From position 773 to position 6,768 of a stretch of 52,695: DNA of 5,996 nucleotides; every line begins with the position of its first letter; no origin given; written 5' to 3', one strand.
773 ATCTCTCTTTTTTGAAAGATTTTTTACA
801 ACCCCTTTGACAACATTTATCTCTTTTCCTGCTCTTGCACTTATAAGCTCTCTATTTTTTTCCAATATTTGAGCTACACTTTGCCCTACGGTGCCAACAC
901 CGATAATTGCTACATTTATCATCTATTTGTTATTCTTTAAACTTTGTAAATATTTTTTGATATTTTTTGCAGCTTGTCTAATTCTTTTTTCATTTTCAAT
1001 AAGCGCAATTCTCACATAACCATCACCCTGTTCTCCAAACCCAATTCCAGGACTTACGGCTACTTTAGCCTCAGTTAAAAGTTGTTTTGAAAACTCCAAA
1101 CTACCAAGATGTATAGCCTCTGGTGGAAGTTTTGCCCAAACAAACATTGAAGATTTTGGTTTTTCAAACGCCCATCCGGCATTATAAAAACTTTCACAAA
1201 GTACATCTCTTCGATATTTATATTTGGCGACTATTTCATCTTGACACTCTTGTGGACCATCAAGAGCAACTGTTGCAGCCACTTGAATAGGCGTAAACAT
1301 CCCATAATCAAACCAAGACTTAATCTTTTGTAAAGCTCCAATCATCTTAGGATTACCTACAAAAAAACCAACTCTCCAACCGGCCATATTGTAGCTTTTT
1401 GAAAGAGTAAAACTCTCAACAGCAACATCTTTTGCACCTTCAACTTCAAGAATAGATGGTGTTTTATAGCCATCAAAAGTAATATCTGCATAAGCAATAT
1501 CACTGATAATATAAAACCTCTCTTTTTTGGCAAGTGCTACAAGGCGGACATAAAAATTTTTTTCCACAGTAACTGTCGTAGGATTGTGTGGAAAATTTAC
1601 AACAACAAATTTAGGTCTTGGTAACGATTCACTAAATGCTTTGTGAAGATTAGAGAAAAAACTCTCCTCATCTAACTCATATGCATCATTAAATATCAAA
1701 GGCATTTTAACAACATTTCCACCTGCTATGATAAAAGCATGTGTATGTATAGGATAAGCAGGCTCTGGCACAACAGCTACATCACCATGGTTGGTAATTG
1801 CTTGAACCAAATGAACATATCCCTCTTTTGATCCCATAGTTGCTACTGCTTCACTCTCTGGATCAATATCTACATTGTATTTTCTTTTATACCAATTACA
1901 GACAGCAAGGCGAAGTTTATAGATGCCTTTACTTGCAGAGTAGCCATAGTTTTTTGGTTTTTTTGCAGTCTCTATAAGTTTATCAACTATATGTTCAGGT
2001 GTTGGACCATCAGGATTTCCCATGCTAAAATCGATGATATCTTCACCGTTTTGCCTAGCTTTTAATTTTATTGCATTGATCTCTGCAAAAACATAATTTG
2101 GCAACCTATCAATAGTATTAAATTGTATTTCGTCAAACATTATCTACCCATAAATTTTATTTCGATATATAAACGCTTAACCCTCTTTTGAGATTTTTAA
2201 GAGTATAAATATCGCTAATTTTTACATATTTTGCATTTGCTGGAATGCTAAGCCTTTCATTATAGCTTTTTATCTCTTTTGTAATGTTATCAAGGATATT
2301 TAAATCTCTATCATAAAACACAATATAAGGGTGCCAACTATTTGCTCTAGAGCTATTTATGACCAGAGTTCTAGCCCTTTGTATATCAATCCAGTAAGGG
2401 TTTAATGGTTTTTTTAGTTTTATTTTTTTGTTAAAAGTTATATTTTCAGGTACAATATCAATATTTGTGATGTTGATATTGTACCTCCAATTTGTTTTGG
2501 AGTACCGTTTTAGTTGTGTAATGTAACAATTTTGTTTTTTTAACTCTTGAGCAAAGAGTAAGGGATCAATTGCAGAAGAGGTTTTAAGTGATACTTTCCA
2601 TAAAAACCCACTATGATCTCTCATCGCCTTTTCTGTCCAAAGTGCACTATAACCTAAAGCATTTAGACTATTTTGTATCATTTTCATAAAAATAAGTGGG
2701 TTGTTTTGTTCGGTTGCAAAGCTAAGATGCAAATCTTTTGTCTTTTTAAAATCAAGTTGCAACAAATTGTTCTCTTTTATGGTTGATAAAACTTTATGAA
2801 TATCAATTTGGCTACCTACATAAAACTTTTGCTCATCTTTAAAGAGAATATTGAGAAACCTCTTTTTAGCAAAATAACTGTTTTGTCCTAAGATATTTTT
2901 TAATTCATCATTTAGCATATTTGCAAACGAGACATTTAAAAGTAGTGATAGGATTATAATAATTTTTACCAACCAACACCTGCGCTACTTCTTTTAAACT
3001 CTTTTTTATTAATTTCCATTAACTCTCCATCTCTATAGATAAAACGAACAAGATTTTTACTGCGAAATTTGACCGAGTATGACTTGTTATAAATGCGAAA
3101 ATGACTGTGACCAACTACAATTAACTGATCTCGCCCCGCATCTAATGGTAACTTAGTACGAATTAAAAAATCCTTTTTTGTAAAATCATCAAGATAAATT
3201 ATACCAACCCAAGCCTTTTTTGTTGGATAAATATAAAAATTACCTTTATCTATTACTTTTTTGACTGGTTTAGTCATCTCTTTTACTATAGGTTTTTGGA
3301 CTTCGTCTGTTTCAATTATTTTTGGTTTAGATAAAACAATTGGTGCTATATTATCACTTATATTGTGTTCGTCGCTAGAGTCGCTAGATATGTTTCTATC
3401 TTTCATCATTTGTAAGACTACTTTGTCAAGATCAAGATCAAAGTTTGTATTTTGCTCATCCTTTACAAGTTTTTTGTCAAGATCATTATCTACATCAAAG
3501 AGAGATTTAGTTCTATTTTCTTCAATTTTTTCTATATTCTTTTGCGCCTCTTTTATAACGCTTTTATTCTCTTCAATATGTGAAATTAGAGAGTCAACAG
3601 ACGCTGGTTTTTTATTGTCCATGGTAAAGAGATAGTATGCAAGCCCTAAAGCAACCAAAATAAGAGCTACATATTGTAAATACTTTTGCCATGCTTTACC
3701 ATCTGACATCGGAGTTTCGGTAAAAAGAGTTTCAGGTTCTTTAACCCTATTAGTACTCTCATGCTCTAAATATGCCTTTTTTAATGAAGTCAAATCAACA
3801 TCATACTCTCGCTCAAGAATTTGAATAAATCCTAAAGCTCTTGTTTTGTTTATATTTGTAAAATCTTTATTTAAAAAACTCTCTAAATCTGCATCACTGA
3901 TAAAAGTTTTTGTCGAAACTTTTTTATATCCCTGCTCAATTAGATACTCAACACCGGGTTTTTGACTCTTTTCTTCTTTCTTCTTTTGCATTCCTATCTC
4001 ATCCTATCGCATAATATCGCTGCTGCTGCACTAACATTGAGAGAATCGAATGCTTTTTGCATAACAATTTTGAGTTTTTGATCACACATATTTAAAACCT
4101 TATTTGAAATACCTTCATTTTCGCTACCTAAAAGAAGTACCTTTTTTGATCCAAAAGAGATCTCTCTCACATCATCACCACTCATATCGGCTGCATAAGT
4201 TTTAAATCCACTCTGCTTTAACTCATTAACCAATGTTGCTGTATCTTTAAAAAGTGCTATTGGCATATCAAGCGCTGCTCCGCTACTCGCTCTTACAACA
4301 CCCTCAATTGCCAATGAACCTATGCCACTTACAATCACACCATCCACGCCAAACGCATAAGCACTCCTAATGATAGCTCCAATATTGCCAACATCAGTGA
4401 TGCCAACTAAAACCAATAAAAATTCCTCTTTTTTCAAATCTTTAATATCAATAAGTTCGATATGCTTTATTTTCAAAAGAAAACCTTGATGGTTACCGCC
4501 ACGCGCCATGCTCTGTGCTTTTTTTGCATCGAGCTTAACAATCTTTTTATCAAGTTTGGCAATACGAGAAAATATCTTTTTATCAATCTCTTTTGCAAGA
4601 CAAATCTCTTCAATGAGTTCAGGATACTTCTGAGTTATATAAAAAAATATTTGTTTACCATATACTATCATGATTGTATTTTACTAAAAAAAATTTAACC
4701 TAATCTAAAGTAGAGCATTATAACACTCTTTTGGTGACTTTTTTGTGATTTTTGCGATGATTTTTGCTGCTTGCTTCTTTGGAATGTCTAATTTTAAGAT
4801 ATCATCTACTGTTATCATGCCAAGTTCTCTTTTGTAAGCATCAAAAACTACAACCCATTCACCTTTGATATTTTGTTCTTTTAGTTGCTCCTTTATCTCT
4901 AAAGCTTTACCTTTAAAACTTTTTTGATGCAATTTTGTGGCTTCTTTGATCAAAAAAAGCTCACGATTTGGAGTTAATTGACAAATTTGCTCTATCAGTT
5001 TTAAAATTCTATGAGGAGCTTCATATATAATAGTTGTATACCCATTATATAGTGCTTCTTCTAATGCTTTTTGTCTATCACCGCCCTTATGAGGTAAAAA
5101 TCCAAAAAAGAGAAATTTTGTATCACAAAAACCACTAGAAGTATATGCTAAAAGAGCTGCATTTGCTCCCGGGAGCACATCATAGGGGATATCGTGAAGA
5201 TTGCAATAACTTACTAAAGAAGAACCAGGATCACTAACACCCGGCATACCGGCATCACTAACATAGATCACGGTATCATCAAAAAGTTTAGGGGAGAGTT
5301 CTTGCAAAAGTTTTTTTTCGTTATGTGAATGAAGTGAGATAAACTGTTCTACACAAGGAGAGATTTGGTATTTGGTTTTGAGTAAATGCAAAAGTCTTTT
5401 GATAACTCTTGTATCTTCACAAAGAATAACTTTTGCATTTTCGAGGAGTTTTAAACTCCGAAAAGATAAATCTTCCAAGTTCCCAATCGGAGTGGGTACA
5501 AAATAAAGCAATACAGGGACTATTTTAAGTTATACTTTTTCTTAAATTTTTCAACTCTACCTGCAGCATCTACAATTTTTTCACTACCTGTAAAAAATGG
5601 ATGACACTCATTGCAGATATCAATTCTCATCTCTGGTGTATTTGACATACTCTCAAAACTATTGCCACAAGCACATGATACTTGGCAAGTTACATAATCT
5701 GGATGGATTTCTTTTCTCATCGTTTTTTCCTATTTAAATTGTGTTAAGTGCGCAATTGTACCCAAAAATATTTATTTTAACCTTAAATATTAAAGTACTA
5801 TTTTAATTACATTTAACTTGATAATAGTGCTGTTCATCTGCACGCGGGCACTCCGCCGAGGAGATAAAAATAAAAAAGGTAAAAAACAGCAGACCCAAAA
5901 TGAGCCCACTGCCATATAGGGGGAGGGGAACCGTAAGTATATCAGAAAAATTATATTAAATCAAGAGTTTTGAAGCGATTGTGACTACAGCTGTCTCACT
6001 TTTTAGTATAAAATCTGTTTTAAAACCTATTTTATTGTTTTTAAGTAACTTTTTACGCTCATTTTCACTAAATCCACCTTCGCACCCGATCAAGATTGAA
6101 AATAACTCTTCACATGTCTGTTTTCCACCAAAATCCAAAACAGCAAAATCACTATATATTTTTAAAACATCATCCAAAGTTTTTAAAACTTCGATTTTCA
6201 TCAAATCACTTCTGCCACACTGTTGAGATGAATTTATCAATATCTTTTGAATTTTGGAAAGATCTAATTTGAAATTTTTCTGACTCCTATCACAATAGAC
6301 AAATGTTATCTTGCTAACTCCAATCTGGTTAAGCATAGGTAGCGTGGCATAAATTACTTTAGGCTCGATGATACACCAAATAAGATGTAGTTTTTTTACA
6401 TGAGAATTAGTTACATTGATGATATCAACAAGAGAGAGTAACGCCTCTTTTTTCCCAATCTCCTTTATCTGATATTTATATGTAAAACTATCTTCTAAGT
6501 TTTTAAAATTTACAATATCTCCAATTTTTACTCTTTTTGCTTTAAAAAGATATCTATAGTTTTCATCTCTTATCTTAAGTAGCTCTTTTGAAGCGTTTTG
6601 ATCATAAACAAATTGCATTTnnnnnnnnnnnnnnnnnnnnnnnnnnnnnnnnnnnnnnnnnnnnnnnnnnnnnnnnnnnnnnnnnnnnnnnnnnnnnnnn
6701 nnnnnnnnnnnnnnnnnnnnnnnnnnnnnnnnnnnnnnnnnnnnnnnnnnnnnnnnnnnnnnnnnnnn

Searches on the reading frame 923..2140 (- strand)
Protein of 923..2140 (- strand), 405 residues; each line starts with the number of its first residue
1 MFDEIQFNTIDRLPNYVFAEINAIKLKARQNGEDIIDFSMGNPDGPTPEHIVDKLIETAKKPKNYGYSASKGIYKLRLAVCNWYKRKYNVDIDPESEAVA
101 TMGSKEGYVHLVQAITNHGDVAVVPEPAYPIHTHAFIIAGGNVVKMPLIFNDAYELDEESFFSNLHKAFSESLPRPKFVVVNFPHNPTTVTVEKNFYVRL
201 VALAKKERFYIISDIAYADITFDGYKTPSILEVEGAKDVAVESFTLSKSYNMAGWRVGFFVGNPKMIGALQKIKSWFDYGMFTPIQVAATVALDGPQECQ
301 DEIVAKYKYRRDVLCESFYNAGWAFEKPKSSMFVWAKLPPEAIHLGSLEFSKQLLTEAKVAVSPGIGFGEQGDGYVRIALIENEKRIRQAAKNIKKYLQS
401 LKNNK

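Call 11: search_protein_families(library=pfam, proteins=[window:923-2140:-], max_evalue=0.01)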
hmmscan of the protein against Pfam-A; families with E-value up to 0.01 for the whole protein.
window:923-2140:- (405 aa): 1 family
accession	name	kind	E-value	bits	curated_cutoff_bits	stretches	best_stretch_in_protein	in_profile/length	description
PF00155.27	Aminotran_1_2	-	1e-60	206.3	19.7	1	34-393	2-360/361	Aminotransferase class I and II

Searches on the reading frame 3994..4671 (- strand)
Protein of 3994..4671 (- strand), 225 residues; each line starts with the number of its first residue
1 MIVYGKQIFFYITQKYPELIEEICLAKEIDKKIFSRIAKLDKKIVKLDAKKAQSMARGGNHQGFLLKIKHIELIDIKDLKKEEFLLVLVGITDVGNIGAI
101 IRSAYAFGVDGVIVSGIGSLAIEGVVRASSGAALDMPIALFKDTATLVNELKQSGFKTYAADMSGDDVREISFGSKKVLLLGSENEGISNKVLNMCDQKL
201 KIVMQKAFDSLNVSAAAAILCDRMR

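Call 11: search_protein_families(library=pfam, proteins=[window:3994-4671:-], max_evalue=0.01)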
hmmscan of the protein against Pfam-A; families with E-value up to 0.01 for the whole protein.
window:3994-4671:- (225 aa): 3 families
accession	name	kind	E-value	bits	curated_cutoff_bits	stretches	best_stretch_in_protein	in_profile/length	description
PF00588.24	SpoU_methylase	-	9.5e-37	126.7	29.7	1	84-221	2-141/142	SpoU rRNA Methylase family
PF08032.17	SpoU_sub_bind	-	2.3e-08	34.7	22.8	1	2-70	1-72/76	RNA 2'-O ribose methyltransferase substrate binding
PF09936.14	Methyltrn_RNA_4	-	4.3e-05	23.9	22.6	1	158-224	112-180/182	SAM-dependent RNA methyltransferase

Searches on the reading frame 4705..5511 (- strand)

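Call 11: search_protein_families(library=pfam, proteins=[window:4705-5511:-], max_evalue=0.01)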
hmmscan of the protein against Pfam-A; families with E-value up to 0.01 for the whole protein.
window:4705-5511:- (268 aa): 1 family
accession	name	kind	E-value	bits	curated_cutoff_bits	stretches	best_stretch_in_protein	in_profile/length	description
PF00590.25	TP_methylase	-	2.6e-30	106.4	27.8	1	1-205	1-210/212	Tetrapyrrole (Corrin/Porphyrin) Methylases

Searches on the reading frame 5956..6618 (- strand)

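Call 11: search_protein_families(library=pfam, proteins=[window:5956-6618:-], max_evalue=0.01)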
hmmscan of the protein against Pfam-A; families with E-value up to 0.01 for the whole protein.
window:5956-6618:- (220 aa): 2 families
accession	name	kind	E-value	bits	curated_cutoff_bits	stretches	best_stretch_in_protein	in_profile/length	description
PF04452.19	Methyltrans_RNA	-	5.7e-26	91.5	23.9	1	76-217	6-163/165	RNA methyltransferase domain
PF20260.4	PUA_4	-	5.5e-07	30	23.9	1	16-63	1-47/48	RNA methyltransferase PUA domain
